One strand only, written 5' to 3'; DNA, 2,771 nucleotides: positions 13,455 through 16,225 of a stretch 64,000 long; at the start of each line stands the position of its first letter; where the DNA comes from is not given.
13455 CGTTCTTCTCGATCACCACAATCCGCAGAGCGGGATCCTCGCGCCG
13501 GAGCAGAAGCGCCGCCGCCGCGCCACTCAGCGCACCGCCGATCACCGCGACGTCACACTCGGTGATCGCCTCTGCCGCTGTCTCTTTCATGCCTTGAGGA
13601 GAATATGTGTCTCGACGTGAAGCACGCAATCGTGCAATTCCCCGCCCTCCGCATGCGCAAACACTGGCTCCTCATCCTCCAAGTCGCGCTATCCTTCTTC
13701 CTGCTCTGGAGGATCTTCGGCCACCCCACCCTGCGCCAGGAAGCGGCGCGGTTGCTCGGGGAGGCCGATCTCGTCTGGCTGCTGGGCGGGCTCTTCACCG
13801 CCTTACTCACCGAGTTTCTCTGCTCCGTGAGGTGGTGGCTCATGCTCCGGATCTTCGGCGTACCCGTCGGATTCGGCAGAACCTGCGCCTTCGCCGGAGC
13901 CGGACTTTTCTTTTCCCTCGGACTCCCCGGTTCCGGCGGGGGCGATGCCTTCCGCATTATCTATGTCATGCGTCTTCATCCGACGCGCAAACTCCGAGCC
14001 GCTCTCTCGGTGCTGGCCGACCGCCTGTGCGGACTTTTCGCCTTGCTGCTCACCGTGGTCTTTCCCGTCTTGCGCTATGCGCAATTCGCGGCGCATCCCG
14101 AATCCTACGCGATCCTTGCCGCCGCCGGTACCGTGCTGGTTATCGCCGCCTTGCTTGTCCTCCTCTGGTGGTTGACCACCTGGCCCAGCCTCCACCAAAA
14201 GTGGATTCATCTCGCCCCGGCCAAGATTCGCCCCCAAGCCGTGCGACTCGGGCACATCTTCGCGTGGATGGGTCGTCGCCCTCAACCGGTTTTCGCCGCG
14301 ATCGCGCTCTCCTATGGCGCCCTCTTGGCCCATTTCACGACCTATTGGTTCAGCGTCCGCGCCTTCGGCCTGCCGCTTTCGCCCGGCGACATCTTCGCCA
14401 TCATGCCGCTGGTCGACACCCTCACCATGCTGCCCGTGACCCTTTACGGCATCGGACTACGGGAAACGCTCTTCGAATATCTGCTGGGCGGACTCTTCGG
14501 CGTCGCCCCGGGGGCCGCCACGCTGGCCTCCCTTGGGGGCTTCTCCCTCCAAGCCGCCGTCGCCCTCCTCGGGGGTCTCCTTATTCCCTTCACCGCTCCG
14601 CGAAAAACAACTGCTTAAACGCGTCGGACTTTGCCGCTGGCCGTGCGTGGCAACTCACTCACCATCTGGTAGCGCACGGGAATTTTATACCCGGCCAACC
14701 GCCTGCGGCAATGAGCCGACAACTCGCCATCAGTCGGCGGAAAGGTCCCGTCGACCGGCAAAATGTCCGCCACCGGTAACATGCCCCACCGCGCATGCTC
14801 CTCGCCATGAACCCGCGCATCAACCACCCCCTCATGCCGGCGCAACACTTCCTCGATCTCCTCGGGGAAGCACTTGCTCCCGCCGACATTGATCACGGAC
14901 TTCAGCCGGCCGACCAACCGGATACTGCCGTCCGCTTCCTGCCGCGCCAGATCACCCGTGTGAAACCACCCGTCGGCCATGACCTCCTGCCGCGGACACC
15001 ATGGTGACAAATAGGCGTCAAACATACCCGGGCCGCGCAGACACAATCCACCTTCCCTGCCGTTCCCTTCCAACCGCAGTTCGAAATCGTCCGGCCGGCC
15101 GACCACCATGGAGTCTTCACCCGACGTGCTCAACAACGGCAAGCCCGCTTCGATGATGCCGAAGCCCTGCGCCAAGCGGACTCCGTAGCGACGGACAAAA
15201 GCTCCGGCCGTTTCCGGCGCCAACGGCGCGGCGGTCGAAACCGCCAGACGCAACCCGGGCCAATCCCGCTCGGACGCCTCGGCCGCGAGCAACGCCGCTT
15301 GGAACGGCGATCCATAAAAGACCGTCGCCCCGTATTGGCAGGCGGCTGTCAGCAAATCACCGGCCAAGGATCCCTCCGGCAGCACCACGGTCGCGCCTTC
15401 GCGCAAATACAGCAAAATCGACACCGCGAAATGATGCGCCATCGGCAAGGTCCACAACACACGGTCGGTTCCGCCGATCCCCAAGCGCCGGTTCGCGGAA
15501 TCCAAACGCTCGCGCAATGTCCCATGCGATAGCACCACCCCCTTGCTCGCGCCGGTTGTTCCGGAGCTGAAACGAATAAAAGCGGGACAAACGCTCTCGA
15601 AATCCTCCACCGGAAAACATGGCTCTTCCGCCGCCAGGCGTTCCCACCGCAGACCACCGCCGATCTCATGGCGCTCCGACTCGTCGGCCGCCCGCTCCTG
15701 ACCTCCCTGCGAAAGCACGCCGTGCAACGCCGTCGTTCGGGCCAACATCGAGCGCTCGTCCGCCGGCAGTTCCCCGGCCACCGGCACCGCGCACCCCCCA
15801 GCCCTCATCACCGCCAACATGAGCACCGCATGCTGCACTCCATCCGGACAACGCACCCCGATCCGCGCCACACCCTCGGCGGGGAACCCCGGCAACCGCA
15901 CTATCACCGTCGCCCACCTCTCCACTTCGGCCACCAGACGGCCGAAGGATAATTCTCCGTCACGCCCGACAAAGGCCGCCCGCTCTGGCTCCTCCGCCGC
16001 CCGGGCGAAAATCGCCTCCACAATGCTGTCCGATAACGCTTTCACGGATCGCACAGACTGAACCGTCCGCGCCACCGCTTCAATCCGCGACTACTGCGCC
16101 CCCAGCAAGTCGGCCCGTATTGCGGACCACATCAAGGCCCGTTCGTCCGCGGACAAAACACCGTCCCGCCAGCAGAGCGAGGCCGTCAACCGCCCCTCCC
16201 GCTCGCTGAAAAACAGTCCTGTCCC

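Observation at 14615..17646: Stand-alone ACP / condensation-like / adenylating-enzyme operon attached to the cluster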

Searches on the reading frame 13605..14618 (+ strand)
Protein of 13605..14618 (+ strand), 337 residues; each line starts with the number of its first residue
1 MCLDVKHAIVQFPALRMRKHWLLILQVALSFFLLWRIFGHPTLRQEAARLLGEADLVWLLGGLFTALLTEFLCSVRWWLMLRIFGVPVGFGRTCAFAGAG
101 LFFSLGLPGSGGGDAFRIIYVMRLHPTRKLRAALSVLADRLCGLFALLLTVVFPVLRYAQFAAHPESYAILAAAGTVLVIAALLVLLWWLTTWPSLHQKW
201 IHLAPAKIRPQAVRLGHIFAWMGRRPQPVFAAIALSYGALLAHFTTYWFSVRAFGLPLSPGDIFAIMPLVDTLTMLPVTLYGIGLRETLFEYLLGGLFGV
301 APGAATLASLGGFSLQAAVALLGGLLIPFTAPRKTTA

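Call 4: search_protein_families(library=pfam, proteins=[window:13605-14618:+], max_evalue=0.01)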
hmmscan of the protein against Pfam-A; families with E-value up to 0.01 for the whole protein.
window:13605-14618:+ (337 aa): 1 family
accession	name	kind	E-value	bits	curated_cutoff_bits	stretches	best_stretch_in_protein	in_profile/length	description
PF03706.18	LPG_synthase_TM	-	4.2e-29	102.4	33.4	1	24-322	2-300/302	Lysylphosphatidylglycerol synthase TM region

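Call 5: search_protein_families(library=ncbifam, proteins=[window:13605-14618:+], max_evalue=1)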
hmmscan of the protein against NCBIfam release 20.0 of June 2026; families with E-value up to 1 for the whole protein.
window:13605-14618:+ (337 aa): 1 family
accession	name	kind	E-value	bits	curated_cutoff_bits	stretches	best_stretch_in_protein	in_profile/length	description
TIGR00374.1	TIGR00374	subfamily_domain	1.1e-10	41.4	43.2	1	24-302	5-284/323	flippase-like domain-containing protein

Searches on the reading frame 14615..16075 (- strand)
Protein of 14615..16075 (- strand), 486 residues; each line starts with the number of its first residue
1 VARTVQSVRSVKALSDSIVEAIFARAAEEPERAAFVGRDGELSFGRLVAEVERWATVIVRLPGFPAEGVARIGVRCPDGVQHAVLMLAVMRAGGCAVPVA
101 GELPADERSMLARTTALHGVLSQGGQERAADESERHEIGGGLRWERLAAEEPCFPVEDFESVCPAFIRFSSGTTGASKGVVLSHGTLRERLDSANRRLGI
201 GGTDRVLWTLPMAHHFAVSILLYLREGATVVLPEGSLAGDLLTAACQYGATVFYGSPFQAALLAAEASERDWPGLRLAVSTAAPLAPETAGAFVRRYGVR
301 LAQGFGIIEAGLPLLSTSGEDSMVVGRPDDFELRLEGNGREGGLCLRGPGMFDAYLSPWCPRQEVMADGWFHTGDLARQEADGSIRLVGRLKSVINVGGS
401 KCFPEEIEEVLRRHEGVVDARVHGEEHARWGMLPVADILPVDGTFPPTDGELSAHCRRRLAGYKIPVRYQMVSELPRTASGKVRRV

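Call 4: search_protein_families(library=pfam, proteins=[window:14615-16075:-], max_evalue=0.01)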
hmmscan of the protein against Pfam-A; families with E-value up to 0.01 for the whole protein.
window:14615-16075:- (486 aa): 2 families
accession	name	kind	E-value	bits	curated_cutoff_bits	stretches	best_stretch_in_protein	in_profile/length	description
PF00501.34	AMP-binding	-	4.5e-46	157.8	29.9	1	24-356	3-384/384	AMP-binding enzyme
PF13193.12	AMP-binding_C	-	1.7e-16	61.3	24.5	1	406-482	1-76/76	AMP-binding enzyme C-terminal domain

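Call 5: search_protein_families(library=ncbifam, proteins=[window:14615-16075:-], max_evalue=1)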
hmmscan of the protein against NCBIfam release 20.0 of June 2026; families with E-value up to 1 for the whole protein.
window:14615-16075:- (486 aa): 108 families (the best 25 are shown)
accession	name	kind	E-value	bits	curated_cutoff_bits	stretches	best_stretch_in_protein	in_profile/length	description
NF004837.0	PRK06187.1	subfamily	8.6e-61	205.8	476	2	142-485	149-515/531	long-chain-fatty-acid--CoA ligase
NF005801.1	PRK07656.1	equivalog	2.8e-50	171.4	657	1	18-483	3-494/500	FadD3 family acyl-CoA ligase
NF004511.1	PRK05852.1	equivalog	2.5e-49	168.3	650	1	24-485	7-497/505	FadD7 family fatty acid--CoA ligase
NF005307.0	PRK06839.1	equivalog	8.2e-46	156.7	748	1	22-485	8-486/496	o-succinylbenzoate--CoA ligase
NF004114.0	PRK05605.1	equivalog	4.3e-45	154.1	766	1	157-485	216-562/575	long-chain-fatty-acid--CoA ligase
NF005702.0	PRK07514.1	subfamily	2.8e-43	148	558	1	17-485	4-493/506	malonyl-CoA synthase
NF006182.0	PRK08316.1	subfamily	7.5e-43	146.8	663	2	338-483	364-508/523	fatty acyl-CoA synthetase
TIGR01923.1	menE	equivalog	8.8e-43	146.8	330.15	1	71-485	26-439/442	o-succinylbenzoate--CoA ligase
NF002966.0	PRK03640.1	equivalog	7.6e-42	143.5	556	1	24-485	10-473/483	o-succinylbenzoate--CoA ligase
NF009233.0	PRK12583.1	subfamily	3.1e-41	141.4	832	2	166-485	205-543/558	fatty acid CoA ligase family protein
NF005858.0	PRK07787.1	subfamily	9.2e-41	139.7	575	1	67-485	44-465/471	acyl-CoA synthetase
NF006572.0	PRK09088.1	equivalog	4.6e-40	137.7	696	1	26-485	11-480/491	acyl-CoA synthetase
TIGR02262.1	benz_CoA_lig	subfamily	3.7e-38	131.5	375.25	1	21-485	8-502/508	benzoate-CoA ligase family protein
NF006523.0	PRK08974.1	equivalog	2.9e-37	128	884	1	165-485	209-546/561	long-chain-fatty-acid--CoA ligase FadD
TIGR01733.1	AA-adenyl-dom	subfamily_domain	3.7e-37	128.1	317.4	1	44-421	2-408/409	amino acid adenylation domain-containing protein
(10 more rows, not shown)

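Call 21: search_solved_structures(query=window:14615-16075:-, max_evalue=1e-20)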
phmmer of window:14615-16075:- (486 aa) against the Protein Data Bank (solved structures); distinct sequences matched with E-value up to 1e-20: 66 (the best 60 are shown).
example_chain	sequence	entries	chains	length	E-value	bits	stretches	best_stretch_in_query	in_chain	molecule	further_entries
5ie0_A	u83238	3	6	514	4.4e-37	130.9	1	28-485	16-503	Oxalate--CoA ligase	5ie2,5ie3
8weu_A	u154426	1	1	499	2.2e-36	128.6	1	42-484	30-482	Fatty-acyl-CoA synthase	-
8wev_A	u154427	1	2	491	2.6e-36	128.4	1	42-484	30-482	Feruloyl-CoA Synthetase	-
6qjz_A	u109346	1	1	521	1.7e-34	122.4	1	165-485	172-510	oxalyl CoA-synthetase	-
5buq_A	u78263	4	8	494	6.2e-34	120.5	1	24-485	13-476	2-succinylbenzoate--CoA ligase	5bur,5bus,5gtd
5x8f_A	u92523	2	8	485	1.1e-32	116.4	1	24-485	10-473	2-succinylbenzoate--CoA ligase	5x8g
6mfy_A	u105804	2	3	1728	7.9e-32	113.6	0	21-485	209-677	Linear gramicidin synthase subunit A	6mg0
9be3_A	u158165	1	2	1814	9.8e-32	113.3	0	21-485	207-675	Linear gramicidin synthase subunit A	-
6mfz_A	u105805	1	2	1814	9.8e-32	113.3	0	21-485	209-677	Linear gramicidin synthase subunit A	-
9be4_A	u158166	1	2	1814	9.8e-32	113.3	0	21-485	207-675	Linear gramicidin synthase subunit A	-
9meh_A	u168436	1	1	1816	9.9e-32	113.2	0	21-485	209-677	Linear gramicidin synthase subunit A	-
3a9u_A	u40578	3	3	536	1.4e-29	106.1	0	340-485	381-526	4-coumarate--CoA ligase | 4-coumarate:CoA ligase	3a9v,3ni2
6m2u_A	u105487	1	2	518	2e-29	105.6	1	28-485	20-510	Benzoate-coenzyme A ligase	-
4gxq_A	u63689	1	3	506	2.1e-29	105.6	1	27-484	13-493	Malonyl CoA synthetase, Benzoate-CoA ligase Chimeric protein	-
6m2o_A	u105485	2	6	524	2.1e-29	105.5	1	28-485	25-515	Benzoate-coenzyme A ligase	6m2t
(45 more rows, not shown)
